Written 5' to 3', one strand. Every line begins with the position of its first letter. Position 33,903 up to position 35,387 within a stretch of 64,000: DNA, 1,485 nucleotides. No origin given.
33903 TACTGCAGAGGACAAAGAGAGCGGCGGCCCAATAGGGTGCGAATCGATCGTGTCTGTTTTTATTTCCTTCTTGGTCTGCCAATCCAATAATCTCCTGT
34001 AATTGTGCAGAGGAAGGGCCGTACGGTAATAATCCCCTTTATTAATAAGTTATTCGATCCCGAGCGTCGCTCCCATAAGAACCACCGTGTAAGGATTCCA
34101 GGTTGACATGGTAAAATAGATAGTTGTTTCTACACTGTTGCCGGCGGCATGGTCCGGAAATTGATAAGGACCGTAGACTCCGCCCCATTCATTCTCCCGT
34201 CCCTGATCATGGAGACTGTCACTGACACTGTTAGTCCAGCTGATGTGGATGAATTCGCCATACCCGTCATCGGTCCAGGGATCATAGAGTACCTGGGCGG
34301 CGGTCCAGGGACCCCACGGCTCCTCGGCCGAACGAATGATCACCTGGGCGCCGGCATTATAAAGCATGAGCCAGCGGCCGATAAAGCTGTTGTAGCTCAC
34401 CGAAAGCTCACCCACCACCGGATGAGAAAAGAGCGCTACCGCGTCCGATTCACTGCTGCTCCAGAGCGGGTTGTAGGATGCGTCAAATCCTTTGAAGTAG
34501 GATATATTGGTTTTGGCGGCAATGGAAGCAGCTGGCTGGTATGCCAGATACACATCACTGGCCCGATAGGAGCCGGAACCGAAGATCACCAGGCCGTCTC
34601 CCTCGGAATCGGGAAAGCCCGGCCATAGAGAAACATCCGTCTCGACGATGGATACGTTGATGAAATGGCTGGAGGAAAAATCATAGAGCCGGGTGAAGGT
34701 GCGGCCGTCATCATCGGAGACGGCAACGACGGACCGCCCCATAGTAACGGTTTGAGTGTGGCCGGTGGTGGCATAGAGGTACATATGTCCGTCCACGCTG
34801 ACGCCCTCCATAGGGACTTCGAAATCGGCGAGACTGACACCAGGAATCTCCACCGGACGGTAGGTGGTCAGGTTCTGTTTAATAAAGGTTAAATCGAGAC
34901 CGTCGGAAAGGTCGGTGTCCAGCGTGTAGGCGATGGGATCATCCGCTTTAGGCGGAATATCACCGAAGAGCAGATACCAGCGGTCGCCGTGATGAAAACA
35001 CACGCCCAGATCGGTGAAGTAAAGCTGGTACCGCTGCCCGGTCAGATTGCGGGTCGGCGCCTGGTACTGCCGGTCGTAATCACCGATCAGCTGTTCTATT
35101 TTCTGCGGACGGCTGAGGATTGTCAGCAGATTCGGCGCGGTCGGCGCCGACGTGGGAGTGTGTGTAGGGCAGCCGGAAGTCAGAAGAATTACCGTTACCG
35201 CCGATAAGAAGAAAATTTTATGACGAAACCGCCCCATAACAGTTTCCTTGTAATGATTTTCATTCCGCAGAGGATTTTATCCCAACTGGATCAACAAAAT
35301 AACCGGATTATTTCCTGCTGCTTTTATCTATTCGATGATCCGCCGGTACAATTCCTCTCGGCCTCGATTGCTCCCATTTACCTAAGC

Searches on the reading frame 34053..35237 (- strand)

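Call 42: search_protein_families(library=pfam, proteins=[window:34053-35237:-], max_evalue=0.00001)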
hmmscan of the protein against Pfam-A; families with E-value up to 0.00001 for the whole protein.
window:34053-35237:- (395 aa): 1 family
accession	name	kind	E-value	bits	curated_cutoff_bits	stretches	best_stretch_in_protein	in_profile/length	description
PF13810.12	DUF4185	-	9.5e-38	130.6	39.5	1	64-388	4-308/309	Domain of unknown function (DUF4185)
